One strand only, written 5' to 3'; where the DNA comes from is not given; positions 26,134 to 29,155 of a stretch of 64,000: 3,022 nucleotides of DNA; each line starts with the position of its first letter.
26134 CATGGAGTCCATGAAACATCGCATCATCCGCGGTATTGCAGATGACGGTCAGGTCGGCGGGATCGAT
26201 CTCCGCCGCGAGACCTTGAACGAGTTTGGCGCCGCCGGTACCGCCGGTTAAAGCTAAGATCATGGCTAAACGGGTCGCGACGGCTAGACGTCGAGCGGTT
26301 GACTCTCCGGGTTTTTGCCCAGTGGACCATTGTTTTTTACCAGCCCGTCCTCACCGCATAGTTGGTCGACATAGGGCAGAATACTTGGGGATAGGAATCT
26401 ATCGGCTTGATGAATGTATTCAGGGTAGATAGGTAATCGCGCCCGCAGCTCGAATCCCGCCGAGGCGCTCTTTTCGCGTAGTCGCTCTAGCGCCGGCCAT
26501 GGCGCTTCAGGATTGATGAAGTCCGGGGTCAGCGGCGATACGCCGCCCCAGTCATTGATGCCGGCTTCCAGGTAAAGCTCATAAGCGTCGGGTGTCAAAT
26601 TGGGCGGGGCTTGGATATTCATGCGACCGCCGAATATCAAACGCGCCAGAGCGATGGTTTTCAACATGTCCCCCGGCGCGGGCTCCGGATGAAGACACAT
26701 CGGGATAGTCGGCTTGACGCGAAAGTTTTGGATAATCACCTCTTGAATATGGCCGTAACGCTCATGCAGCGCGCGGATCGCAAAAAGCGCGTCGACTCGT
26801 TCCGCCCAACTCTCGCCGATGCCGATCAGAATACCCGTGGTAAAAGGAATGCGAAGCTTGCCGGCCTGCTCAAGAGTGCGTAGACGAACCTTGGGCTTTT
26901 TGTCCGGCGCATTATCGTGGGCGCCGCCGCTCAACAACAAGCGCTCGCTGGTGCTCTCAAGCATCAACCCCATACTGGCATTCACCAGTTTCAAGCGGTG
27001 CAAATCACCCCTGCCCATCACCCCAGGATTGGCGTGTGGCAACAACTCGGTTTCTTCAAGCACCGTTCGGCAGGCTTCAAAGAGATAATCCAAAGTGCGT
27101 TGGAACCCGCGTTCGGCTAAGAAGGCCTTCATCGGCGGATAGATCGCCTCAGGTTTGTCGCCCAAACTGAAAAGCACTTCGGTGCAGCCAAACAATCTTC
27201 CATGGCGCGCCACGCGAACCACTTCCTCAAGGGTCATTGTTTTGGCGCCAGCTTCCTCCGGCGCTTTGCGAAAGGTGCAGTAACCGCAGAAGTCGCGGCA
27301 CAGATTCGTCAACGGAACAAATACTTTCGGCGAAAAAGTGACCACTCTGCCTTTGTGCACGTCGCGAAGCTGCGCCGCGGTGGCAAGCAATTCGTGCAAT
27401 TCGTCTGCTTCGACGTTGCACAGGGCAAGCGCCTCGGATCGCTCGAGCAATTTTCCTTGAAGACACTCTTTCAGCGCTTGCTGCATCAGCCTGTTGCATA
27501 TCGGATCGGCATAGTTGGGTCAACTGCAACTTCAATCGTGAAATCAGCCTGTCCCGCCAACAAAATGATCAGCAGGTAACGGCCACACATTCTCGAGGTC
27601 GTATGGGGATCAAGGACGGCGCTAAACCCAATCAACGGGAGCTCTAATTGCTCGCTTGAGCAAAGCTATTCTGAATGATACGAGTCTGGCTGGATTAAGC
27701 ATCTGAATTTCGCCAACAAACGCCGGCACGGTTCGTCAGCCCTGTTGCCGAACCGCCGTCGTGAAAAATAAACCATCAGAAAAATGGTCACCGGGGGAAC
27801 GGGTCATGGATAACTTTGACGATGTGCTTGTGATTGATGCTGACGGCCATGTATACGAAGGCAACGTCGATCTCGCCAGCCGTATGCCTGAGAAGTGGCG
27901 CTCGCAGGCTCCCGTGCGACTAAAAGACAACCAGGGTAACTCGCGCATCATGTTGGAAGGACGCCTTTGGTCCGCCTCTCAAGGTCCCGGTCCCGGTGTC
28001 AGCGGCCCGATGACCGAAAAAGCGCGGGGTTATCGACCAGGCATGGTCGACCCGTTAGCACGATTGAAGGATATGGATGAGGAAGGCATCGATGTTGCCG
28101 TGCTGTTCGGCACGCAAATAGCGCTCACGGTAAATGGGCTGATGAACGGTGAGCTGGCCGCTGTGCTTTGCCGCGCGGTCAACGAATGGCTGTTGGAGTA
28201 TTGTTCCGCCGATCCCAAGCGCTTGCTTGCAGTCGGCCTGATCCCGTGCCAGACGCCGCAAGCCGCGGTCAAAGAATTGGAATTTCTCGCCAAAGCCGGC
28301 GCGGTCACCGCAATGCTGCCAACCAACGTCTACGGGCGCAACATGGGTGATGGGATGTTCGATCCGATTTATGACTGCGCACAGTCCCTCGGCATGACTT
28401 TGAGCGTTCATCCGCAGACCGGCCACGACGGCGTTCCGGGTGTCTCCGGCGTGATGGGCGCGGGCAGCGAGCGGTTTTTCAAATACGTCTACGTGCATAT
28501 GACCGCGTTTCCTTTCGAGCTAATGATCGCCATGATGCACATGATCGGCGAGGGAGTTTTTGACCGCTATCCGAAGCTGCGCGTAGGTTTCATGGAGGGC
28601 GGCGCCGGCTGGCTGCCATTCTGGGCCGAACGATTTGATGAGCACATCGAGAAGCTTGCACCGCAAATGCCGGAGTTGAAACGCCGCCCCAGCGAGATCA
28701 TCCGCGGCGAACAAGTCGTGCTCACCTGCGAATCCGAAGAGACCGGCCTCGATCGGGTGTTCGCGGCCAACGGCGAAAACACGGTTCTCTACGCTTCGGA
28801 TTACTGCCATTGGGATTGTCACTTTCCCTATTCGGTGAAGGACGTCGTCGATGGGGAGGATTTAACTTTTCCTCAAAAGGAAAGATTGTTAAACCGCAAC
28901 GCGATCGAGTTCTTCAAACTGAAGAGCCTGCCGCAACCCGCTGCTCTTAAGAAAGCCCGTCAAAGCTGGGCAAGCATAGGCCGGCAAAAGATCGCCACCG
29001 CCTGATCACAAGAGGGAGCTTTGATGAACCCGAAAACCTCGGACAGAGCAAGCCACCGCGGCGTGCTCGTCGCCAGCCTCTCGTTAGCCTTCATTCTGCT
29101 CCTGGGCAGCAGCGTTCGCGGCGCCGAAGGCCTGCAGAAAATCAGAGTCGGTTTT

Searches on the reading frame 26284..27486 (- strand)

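Call 86: search_protein_families(library=pfam, proteins=[window:26284-27486:-], max_evalue=0.00001)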
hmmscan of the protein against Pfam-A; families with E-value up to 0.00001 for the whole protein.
window:26284-27486:- (400 aa): 1 family
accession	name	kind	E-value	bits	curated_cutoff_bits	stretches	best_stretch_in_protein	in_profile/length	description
PF04055.27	Radical_SAM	-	1e-13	52.3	29.5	1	58-234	2-163/166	Radical SAM superfamily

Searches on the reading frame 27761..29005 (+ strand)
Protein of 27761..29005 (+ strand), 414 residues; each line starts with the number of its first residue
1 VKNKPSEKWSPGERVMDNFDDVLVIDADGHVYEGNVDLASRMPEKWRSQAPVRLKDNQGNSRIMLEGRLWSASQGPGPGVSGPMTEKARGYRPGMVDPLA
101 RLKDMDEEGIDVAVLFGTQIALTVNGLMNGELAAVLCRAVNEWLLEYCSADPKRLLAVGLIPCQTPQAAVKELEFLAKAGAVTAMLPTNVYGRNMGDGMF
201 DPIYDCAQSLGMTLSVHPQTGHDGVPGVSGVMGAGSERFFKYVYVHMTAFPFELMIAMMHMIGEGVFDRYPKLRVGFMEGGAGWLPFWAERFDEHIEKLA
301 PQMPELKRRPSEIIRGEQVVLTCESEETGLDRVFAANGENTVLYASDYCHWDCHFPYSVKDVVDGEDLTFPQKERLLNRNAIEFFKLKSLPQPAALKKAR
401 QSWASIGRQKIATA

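Call 86: search_protein_families(library=pfam, proteins=[window:27761-29005:+], max_evalue=0.00001)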
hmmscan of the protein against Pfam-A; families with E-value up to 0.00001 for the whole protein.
window:27761-29005:+ (414 aa): 1 family
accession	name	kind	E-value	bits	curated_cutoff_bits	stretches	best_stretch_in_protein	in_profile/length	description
PF04909.20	Amidohydro_2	-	1e-29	104.7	26.4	1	25-387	1-289/289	Amidohydrolase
